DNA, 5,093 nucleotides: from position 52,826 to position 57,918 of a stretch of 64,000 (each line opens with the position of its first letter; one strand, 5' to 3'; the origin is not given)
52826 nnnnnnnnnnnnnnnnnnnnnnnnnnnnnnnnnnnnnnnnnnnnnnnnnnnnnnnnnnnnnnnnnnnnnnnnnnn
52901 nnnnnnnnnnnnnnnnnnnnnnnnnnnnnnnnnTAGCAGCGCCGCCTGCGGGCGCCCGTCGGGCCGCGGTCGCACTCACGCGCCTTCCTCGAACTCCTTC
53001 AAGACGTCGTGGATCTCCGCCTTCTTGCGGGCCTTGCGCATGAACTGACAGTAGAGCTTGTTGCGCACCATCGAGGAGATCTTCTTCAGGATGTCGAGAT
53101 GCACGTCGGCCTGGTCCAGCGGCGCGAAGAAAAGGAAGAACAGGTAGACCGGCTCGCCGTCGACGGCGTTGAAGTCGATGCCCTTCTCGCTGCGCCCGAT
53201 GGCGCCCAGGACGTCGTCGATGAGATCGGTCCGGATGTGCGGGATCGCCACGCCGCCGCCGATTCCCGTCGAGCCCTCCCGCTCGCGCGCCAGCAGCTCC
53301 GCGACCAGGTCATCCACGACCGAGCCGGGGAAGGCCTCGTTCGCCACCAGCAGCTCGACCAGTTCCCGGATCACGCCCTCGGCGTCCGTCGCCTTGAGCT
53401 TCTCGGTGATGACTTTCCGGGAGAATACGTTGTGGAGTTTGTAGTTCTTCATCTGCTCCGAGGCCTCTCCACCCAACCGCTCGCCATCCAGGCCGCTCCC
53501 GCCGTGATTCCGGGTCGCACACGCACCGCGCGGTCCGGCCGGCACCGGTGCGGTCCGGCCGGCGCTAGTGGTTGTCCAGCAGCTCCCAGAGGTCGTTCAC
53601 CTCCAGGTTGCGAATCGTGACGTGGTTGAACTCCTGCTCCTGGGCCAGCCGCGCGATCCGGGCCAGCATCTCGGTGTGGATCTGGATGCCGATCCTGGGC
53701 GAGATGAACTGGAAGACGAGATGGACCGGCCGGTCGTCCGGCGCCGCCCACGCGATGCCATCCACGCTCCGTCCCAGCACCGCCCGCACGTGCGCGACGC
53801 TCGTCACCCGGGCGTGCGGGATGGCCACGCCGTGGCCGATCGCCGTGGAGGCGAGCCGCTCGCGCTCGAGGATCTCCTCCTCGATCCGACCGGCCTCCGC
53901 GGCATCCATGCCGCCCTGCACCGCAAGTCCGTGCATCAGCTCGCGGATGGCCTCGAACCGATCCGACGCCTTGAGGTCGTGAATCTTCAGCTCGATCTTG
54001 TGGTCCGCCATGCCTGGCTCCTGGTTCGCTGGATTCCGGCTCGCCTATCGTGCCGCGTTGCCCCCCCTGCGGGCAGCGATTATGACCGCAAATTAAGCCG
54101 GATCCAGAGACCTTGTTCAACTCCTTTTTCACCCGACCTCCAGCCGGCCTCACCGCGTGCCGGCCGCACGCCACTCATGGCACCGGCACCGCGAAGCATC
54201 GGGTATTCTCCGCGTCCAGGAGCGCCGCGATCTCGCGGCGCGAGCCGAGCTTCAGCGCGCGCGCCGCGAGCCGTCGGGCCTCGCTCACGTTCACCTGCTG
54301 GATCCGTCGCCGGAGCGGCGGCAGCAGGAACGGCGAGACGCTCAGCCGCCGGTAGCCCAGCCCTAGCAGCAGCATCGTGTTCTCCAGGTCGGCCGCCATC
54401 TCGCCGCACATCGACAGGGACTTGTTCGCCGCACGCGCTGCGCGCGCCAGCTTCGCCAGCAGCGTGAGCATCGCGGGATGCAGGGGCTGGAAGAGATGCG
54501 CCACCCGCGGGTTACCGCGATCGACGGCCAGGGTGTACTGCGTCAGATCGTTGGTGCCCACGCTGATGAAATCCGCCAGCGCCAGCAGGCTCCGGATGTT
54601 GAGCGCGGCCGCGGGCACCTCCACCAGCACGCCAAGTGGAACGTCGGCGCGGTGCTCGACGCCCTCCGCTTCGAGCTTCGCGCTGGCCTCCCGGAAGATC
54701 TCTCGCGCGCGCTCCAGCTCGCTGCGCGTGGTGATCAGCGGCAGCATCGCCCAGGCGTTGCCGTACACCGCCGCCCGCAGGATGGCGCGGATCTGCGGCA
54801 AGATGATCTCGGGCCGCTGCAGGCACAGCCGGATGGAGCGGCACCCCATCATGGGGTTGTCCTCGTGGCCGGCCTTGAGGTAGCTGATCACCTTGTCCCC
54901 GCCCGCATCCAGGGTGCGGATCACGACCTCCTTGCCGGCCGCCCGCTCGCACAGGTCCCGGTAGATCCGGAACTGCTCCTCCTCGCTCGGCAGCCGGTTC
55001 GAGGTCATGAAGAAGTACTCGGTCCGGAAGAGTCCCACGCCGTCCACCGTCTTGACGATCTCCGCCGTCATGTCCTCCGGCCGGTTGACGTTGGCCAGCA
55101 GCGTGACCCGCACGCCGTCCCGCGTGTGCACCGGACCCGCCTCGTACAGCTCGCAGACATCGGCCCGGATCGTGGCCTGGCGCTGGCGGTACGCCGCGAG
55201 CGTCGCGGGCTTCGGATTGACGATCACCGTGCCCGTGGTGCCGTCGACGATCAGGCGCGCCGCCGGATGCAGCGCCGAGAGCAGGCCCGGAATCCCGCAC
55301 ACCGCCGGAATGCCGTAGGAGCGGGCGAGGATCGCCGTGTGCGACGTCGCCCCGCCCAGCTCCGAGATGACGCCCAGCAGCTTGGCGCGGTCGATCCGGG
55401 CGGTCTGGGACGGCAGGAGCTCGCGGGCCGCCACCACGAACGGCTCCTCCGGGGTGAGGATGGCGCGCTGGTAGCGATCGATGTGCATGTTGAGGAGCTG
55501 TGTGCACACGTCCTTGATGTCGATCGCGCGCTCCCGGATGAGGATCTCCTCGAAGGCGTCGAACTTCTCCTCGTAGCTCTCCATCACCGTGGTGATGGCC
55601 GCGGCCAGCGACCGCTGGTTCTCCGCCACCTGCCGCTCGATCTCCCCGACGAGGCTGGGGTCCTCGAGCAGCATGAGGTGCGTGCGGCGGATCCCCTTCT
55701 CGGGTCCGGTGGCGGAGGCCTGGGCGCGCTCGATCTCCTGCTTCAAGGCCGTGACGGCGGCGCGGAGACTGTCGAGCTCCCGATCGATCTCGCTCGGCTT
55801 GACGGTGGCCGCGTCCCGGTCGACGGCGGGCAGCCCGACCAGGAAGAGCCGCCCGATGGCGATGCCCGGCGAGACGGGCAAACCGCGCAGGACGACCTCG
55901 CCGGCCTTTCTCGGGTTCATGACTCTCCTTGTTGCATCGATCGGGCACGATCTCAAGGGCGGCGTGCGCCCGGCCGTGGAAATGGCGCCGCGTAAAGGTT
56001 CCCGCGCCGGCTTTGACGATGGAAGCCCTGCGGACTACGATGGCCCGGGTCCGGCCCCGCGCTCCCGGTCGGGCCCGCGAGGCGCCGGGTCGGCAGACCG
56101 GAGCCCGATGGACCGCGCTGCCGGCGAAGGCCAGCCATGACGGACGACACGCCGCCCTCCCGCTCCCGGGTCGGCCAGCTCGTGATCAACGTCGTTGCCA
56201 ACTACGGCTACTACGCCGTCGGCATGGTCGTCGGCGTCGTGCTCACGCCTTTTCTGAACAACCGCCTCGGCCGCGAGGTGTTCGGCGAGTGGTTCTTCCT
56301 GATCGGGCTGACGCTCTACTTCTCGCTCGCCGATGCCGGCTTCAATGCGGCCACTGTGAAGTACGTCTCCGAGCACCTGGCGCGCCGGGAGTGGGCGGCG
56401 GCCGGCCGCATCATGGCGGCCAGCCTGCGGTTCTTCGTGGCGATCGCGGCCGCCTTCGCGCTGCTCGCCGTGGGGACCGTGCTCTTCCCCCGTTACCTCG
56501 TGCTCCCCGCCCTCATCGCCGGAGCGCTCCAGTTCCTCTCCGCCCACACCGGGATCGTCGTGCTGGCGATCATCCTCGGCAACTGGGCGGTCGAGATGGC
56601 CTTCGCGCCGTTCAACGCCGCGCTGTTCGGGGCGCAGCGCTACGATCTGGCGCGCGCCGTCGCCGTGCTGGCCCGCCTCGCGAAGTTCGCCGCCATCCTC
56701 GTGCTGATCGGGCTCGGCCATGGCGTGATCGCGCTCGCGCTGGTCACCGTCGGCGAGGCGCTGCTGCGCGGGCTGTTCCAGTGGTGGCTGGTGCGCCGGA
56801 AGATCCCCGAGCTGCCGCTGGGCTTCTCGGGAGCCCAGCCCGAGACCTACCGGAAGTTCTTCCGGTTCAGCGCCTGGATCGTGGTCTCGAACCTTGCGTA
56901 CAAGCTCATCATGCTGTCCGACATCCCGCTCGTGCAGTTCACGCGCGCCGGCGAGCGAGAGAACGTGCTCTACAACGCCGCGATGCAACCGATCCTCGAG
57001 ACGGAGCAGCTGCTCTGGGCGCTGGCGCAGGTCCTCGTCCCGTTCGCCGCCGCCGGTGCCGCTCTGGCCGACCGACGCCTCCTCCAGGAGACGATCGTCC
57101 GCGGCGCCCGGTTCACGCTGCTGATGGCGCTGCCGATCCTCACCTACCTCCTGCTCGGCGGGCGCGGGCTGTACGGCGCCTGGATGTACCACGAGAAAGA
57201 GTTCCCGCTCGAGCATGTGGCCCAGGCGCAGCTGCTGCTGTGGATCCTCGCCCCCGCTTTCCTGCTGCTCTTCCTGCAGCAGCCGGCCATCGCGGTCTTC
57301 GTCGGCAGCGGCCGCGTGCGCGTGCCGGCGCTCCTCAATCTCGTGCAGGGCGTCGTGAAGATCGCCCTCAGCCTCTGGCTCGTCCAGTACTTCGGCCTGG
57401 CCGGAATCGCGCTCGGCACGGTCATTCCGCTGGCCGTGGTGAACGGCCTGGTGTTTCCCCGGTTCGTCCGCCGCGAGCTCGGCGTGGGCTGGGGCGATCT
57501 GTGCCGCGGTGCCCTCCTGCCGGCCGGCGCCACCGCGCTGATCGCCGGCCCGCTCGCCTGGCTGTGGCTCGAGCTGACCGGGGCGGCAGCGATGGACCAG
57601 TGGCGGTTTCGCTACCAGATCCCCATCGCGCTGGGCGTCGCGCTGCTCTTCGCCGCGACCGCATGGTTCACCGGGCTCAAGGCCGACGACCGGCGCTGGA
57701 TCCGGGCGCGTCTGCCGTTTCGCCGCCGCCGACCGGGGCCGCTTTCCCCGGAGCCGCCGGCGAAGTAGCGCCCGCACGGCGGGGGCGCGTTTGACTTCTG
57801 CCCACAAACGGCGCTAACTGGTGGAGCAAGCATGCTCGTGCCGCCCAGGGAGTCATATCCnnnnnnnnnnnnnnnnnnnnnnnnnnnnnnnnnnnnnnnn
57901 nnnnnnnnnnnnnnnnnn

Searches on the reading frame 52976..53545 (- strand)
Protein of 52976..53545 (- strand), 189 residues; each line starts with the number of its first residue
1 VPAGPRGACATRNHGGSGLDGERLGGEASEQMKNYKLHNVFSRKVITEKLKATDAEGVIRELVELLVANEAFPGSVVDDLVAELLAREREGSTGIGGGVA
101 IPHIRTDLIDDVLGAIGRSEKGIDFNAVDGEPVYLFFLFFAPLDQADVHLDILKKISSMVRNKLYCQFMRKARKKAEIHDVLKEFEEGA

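Call 88: search_protein_families(library=pfam, proteins=[window:52976-53545:-], max_evalue=0.001)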
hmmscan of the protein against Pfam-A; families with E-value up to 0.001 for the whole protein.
window:52976-53545:- (189 aa): 1 family
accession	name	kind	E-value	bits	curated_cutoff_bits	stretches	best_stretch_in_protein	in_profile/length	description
PF00359.27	PTS_EIIA_2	-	1.2e-28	100.4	27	1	40-184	2-143/144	Phosphoenolpyruvate-dependent sugar phosphotransferase system, EIIA 2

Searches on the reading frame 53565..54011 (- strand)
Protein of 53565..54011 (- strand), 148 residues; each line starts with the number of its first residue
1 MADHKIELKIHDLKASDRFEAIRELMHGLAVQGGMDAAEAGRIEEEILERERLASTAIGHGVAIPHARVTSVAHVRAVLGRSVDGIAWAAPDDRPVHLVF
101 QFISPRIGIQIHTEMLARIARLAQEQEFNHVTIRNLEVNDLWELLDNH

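Call 89: search_protein_families(library=pfam, proteins=[window:53565-54011:-], max_evalue=0.001)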
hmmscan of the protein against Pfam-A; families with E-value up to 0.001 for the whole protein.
window:53565-54011:- (148 aa): 1 family
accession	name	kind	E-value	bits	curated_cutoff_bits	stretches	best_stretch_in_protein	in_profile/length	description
PF00359.27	PTS_EIIA_2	-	1.1e-23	84.2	27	1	10-147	9-143/144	Phosphoenolpyruvate-dependent sugar phosphotransferase system, EIIA 2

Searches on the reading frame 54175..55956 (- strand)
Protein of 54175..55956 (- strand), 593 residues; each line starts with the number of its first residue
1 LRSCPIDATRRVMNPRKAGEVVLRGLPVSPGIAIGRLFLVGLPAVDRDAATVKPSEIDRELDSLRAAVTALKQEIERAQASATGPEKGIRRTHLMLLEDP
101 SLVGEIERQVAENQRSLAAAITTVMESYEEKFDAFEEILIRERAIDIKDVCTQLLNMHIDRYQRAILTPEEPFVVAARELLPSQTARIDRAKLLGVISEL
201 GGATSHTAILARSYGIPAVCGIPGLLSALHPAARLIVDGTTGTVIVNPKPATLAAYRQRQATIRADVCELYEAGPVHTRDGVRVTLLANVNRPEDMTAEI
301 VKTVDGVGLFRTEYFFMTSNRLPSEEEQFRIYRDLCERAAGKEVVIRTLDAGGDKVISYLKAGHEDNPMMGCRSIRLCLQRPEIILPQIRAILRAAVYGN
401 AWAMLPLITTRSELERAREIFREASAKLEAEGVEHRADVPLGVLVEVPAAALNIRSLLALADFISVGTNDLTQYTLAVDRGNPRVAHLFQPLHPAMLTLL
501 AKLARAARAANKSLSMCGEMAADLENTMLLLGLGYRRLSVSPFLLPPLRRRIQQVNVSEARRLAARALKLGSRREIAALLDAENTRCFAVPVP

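Call 89: search_protein_families(library=pfam, proteins=[window:54175-55956:-], max_evalue=0.001)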
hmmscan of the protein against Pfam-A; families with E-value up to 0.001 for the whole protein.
window:54175-55956:- (593 aa): 3 families
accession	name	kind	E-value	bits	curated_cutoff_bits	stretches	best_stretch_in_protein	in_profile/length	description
PF02896.24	PEP-utilizers_C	-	1.1e-96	323.9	22.8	1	275-556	11-292/293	PEP-utilising enzyme, PEP-binding domain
PF05524.18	PEP-utilisers_N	-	2.3e-23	83.1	24.4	1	24-143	1-121/121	PEP-utilising enzyme, N-terminal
PF00391.29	PEP-utilizers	-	2.4e-20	72.3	23.1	1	170-242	2-72/72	PEP-utilising enzyme, mobile domain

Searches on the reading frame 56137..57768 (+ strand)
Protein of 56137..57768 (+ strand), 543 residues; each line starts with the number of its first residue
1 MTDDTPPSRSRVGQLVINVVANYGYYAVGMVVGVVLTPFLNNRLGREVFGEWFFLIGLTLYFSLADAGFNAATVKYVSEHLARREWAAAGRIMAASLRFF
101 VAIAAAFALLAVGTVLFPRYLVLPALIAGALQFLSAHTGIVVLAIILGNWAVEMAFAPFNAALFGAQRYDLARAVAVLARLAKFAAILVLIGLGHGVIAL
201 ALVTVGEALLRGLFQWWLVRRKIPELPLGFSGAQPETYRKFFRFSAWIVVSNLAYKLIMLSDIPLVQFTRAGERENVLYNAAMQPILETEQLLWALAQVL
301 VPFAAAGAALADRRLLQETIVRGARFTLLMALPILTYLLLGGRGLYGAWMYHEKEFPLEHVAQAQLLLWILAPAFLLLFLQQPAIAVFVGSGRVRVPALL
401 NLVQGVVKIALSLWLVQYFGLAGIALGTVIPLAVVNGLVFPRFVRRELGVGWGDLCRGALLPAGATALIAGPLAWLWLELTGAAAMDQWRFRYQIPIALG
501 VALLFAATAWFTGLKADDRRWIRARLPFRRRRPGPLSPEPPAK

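Call 89: search_protein_families(library=pfam, proteins=[window:56137-57768:+], max_evalue=0.001)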
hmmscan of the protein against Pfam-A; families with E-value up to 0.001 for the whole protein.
window:56137-57768:+ (543 aa): 1 family
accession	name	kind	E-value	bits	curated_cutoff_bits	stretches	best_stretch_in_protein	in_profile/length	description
PF03023.19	MurJ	-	3.8e-07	29.5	27.4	1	185-476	143-432/451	Lipid II flippase MurJ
